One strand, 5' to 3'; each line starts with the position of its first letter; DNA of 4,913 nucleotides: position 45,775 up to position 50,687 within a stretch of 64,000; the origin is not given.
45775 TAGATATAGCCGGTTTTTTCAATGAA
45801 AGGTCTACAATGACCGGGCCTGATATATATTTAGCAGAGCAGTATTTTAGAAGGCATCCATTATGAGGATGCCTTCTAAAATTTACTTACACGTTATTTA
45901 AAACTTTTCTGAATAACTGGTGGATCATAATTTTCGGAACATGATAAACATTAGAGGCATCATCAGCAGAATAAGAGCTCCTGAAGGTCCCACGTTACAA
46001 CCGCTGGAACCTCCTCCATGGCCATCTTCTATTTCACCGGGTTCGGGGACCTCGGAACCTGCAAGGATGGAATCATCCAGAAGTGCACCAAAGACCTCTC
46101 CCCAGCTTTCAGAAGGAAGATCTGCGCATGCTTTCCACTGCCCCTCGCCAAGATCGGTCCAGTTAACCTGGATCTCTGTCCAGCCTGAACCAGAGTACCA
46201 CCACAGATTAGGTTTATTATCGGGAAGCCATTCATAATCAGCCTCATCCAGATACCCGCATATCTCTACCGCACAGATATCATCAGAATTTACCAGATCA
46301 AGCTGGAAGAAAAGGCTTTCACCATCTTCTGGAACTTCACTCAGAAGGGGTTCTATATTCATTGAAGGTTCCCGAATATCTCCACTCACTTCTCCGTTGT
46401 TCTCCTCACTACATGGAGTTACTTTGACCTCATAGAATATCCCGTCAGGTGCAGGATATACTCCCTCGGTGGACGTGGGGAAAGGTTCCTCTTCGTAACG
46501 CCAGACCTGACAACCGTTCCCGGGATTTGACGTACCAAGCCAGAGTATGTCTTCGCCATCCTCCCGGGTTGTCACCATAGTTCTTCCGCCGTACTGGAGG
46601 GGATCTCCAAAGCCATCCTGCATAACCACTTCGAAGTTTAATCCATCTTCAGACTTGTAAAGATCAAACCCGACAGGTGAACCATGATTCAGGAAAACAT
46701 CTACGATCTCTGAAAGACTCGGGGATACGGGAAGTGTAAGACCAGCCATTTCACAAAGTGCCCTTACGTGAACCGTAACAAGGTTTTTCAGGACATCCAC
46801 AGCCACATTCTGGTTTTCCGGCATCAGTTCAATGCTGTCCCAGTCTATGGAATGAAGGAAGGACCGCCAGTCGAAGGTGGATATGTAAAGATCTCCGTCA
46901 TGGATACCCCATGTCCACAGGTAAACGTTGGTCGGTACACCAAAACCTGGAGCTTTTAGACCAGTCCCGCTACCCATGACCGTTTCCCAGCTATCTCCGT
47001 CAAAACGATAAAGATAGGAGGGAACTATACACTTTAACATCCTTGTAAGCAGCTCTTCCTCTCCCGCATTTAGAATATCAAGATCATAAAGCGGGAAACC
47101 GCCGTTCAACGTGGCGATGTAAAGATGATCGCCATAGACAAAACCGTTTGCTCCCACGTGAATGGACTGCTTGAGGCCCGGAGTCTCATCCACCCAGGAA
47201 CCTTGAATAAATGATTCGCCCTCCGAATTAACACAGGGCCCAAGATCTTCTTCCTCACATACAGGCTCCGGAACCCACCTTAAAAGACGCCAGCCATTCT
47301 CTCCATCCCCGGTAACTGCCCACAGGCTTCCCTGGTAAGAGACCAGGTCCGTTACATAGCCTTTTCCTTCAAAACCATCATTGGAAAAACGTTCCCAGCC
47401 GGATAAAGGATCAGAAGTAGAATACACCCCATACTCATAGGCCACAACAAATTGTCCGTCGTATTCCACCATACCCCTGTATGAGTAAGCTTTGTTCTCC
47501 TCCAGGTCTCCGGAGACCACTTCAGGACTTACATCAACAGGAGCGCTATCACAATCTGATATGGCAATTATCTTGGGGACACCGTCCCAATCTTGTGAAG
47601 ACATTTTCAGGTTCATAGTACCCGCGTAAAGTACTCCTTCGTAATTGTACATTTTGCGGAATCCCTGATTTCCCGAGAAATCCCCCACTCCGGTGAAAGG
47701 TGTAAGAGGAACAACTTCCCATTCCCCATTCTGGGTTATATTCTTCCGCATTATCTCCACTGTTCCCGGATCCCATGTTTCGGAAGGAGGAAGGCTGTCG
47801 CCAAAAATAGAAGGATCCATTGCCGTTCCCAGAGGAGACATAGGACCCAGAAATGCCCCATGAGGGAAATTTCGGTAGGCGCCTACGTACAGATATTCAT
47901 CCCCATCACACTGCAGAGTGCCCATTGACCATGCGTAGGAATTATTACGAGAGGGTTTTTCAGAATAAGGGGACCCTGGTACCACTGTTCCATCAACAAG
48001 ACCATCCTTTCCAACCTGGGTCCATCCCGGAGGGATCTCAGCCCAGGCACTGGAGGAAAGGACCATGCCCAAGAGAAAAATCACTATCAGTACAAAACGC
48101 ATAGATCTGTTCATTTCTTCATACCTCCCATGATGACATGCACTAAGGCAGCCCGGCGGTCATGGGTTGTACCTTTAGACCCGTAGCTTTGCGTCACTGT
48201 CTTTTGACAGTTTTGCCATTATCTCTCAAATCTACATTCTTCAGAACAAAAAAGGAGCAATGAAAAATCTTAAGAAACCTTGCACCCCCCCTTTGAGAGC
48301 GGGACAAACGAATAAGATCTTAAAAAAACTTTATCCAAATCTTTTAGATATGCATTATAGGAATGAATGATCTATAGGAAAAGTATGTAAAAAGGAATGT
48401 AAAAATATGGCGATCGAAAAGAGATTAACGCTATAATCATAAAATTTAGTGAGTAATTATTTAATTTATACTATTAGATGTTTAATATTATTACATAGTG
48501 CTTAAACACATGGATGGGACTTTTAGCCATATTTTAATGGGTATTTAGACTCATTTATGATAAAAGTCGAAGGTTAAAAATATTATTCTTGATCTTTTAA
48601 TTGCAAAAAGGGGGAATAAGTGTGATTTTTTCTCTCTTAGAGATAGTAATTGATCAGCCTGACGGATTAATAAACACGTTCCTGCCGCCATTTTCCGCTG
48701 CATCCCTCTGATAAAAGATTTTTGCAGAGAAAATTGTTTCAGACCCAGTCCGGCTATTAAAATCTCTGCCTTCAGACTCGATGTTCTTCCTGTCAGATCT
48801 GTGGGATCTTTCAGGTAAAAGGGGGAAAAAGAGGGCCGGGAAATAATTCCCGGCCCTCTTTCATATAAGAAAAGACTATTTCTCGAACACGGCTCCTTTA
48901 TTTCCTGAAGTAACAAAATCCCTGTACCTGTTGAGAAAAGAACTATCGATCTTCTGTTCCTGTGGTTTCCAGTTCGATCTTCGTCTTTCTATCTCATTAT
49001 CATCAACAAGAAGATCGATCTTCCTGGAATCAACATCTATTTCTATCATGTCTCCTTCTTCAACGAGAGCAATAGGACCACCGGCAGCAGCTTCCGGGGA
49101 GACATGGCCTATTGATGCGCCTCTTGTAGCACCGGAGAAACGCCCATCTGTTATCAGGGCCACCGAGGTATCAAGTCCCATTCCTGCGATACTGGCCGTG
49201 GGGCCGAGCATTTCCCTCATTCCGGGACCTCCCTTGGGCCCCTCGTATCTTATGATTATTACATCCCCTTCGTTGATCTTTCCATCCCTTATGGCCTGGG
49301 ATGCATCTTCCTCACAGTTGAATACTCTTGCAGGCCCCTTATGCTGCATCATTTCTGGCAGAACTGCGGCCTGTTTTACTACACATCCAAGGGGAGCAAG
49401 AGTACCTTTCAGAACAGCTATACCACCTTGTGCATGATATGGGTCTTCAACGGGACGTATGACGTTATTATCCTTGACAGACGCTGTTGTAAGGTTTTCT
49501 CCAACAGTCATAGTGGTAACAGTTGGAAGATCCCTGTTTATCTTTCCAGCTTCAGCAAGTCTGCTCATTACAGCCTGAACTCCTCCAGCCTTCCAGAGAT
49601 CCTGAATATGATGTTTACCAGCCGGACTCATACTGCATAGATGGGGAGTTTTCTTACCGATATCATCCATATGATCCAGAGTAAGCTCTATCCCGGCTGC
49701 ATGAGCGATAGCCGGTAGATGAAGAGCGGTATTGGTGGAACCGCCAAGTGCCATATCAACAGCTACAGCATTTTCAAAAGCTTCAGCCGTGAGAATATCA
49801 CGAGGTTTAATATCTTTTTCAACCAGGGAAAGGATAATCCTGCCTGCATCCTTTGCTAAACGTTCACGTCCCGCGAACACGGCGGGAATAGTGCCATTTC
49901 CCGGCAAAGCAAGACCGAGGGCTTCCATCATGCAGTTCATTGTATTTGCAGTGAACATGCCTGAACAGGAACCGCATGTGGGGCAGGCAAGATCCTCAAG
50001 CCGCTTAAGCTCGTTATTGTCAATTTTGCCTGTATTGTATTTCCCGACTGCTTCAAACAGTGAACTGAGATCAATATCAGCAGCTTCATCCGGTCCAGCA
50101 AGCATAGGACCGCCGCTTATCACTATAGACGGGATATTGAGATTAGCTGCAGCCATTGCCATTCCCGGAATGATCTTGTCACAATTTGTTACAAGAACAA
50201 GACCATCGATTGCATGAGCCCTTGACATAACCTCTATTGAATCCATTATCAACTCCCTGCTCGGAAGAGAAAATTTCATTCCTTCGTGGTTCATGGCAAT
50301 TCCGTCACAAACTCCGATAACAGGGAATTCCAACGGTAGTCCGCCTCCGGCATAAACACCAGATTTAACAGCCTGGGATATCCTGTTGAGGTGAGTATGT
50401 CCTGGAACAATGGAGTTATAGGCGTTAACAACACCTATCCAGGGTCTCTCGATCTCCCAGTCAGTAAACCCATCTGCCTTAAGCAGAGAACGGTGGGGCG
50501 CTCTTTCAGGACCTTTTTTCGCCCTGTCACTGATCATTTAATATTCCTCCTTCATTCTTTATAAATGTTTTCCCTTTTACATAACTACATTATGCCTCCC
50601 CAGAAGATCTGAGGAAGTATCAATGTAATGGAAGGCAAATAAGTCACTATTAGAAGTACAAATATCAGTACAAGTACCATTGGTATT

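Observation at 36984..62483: Candidate selenium-based extracytoplasmic repair chain: CcdA -> Sec-thioredoxin -> Sec-MsrA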

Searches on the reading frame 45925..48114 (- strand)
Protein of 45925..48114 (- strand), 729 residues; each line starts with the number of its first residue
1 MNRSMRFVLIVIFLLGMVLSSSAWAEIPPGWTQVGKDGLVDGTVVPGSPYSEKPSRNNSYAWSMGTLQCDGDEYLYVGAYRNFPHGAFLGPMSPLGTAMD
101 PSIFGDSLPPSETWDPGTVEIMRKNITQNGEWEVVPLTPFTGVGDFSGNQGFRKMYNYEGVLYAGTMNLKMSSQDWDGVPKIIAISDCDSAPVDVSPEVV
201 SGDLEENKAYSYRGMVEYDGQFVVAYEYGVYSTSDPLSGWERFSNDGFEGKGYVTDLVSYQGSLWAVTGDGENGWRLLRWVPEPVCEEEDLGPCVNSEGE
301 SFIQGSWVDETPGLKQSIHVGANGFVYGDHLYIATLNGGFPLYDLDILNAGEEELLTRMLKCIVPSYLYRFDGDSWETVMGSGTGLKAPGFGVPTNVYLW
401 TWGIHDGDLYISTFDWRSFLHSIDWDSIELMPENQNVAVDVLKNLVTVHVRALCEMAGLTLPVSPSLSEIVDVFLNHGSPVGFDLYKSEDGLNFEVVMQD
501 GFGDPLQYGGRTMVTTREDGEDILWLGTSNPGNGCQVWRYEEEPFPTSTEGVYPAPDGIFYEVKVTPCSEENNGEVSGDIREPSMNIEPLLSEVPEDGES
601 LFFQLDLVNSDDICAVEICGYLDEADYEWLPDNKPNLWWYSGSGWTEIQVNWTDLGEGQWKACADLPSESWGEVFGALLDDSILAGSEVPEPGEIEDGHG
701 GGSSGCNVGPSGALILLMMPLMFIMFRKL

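Call 35: search_protein_families(library=pfam, proteins=[window:45925-48114:-], max_evalue=0.001)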
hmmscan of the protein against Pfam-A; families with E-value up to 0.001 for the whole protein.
window:45925-48114:- (729 aa): 0 families

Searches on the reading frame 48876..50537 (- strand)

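Call 35: search_protein_families(library=pfam, proteins=[window:48876-50537:-], max_evalue=0.001)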
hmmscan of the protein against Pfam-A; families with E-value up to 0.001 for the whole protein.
window:48876-50537:- (553 aa): 2 families
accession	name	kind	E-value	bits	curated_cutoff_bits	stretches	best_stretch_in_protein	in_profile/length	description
PF00920.27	ILVD_EDD_N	-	1e-137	459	27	1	31-348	1-316/316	Dihydroxy-acid/6-phosphogluconate dehydratase N-terminal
PF24877.1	ILV_EDD_C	-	4.5e-81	271.3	27.7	1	358-549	1-191/191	Dihydroxy-acid/6-phosphogluconate dehydratase C-terminal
